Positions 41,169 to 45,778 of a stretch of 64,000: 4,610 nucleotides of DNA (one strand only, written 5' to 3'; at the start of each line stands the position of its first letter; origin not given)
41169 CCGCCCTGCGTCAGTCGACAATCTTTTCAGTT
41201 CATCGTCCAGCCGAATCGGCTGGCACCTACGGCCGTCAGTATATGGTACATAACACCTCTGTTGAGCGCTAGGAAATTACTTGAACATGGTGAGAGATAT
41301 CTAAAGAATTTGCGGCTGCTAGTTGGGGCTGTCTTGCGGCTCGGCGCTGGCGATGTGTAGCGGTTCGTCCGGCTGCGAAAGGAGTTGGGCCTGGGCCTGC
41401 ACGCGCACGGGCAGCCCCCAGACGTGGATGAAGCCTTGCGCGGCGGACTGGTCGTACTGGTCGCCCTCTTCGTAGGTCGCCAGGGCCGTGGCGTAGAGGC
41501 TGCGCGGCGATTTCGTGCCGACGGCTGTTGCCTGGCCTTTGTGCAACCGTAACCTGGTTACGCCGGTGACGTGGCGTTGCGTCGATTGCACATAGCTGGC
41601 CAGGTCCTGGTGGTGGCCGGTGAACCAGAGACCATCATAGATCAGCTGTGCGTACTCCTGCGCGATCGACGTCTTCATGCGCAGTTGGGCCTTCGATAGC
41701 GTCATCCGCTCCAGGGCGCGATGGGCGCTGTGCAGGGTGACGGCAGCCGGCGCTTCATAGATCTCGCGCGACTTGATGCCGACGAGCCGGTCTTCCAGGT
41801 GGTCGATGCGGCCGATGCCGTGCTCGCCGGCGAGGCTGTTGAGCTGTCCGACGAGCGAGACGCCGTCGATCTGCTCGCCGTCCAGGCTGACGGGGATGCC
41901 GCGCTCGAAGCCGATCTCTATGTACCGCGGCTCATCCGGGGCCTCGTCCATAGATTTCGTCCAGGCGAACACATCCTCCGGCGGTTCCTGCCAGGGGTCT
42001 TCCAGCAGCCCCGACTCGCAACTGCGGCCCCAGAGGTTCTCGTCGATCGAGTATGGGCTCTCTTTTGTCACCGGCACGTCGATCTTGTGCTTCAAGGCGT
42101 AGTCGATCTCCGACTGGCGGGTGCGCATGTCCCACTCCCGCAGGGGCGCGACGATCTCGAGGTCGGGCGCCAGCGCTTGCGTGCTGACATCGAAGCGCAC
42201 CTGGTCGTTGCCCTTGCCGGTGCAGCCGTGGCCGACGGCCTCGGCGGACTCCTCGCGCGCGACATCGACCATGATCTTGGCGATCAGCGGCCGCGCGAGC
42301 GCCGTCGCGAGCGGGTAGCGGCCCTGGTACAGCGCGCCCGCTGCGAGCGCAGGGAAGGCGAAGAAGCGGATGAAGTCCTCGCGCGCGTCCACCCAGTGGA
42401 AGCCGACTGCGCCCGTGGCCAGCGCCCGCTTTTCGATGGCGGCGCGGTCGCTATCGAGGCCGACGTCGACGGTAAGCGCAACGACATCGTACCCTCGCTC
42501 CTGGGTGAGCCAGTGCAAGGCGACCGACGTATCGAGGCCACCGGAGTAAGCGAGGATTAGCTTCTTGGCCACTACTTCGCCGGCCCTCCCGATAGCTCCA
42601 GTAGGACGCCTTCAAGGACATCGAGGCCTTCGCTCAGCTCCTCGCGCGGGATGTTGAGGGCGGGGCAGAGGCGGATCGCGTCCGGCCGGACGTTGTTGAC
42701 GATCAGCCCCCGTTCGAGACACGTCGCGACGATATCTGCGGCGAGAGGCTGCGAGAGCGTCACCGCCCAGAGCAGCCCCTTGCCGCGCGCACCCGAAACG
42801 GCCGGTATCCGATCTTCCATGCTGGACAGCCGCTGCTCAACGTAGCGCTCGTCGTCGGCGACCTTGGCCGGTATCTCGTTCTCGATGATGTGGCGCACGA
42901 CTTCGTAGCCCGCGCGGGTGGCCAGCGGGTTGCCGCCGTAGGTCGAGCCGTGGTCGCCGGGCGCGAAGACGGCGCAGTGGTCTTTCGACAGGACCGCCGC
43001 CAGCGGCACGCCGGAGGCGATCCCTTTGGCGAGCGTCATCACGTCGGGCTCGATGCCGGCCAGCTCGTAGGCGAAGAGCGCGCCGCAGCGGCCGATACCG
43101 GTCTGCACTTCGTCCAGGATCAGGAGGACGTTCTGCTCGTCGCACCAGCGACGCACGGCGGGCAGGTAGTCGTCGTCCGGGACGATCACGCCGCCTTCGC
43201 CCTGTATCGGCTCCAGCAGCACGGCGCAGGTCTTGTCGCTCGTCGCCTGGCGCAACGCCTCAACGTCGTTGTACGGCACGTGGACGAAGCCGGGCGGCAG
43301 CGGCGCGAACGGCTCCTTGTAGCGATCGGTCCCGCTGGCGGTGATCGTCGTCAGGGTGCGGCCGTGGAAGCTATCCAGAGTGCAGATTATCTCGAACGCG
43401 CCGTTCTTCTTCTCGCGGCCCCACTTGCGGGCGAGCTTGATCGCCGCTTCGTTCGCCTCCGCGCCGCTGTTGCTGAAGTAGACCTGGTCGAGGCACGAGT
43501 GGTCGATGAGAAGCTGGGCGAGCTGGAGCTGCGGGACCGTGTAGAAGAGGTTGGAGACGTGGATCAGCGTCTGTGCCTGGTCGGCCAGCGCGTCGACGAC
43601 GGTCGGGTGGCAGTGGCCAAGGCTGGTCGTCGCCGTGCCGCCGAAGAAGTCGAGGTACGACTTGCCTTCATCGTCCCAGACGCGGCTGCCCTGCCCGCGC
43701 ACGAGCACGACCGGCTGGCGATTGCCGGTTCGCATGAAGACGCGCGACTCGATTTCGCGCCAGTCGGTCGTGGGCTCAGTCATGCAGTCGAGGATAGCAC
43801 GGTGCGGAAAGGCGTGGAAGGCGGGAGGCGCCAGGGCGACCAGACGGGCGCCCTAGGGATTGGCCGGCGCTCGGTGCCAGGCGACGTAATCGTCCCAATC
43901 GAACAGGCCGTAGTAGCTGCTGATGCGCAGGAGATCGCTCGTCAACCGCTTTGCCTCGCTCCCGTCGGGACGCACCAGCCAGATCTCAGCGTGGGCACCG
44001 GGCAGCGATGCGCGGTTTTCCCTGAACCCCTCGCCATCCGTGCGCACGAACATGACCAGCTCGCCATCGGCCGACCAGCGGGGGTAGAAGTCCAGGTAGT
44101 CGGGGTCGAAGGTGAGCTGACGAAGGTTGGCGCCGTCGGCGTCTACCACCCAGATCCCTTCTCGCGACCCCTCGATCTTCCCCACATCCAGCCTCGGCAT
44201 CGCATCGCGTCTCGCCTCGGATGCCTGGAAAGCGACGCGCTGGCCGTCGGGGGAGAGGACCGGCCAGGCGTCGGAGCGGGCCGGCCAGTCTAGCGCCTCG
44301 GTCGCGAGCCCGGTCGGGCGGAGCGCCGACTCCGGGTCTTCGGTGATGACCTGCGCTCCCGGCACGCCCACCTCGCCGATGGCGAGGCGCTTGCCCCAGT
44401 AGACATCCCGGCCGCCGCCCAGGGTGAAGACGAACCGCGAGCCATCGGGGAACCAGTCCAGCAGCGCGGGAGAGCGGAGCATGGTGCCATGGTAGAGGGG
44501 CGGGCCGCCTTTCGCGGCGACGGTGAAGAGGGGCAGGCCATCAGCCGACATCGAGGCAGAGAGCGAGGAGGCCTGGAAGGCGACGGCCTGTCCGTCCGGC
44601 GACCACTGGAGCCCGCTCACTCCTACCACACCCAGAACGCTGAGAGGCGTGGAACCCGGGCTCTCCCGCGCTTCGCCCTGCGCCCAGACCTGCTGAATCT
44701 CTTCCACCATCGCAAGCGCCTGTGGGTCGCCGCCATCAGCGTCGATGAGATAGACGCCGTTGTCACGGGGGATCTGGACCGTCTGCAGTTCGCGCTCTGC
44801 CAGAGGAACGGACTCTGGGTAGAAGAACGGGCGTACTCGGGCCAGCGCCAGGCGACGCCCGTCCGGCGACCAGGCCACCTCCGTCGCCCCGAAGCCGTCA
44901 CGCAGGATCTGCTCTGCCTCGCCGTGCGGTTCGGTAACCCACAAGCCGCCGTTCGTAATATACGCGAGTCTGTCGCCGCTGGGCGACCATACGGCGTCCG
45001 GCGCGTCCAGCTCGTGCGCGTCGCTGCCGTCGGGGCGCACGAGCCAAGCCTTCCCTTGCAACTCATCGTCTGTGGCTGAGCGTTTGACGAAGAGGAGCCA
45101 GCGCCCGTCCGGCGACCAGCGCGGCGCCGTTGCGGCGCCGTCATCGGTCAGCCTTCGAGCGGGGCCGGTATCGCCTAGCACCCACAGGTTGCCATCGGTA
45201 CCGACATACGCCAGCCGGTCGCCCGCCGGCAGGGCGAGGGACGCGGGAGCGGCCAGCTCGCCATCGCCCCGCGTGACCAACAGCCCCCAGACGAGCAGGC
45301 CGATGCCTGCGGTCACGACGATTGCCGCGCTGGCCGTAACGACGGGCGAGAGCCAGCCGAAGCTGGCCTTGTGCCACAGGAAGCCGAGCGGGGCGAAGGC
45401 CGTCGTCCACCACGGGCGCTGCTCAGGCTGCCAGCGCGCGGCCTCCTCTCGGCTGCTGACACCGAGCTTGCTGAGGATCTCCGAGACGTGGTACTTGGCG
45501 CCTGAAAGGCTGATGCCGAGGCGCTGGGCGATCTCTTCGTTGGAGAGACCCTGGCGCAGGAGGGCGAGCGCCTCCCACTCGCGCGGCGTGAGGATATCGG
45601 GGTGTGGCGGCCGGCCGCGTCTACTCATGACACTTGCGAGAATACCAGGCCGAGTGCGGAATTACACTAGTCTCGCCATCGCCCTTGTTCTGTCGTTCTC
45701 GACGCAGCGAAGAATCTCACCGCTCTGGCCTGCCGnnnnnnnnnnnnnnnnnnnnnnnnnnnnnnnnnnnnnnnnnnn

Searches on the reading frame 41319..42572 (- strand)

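Call 78: search_protein_families(library=pfam, proteins=[window:41319-42572:-], max_evalue=0.001)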
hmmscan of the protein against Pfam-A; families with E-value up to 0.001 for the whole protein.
window:41319-42572:- (417 aa): 2 families
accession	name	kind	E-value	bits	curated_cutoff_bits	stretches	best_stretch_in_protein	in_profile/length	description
PF20979.2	Arginosuc_syn_C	-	1.8e-88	296.2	27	1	174-391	1-218/219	Arginosuccinate synthase C-terminal domain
PF00764.25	Arginosuc_synth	-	2e-60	203.9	27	1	4-164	1-161/162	Arginosuccinate synthase N-terminal HUP domain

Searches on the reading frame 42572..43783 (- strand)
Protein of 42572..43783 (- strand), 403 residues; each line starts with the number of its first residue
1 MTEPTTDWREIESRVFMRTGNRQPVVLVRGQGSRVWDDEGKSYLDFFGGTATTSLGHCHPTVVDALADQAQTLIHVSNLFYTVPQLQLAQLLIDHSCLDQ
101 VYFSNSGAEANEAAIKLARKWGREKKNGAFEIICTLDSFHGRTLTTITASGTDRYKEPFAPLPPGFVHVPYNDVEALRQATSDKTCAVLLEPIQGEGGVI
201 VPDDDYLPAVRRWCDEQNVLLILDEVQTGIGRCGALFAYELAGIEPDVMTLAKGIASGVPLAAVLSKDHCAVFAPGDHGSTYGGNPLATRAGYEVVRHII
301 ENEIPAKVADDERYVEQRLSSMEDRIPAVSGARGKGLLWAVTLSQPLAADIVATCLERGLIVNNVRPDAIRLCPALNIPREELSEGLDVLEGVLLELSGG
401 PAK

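Call 78: search_protein_families(library=pfam, proteins=[window:42572-43783:-], max_evalue=0.001)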
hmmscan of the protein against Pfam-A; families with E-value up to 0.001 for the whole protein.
window:42572-43783:- (403 aa): 1 family
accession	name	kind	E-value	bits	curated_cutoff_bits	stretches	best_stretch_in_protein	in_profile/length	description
PF00202.27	Aminotran_3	-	2.2e-110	369.5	30.5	1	23-393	9-402/403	Aminotransferase class-III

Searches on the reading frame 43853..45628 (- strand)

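Call 78: search_protein_families(library=pfam, proteins=[window:43853-45628:-], max_evalue=0.001)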
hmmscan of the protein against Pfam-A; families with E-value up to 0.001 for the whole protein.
window:43853-45628:- (591 aa): 5 families
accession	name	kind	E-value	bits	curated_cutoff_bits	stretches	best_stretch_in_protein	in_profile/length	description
PF07676.18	PD40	-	7.8e-23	80.3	20.9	1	159-181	3-26/38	WD40-like Beta Propeller Repeat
PF00196.25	GerE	-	3.2e-15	55.9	23.5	1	12-66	2-56/57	Bacterial regulatory proteins, luxR family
PF00930.27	DPPIV_N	-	1.6e-11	44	22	0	209-265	45-120/354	Dipeptidyl peptidase IV (DPP IV) N-terminal region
PF08281.18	Sigma70_r4_2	-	2e-05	24.6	25.7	1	13-55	11-54/54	Sigma-70, region 4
PF13384.12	HTH_23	-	0.00017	21.7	24.6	1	17-42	7-32/50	Homeodomain-like domain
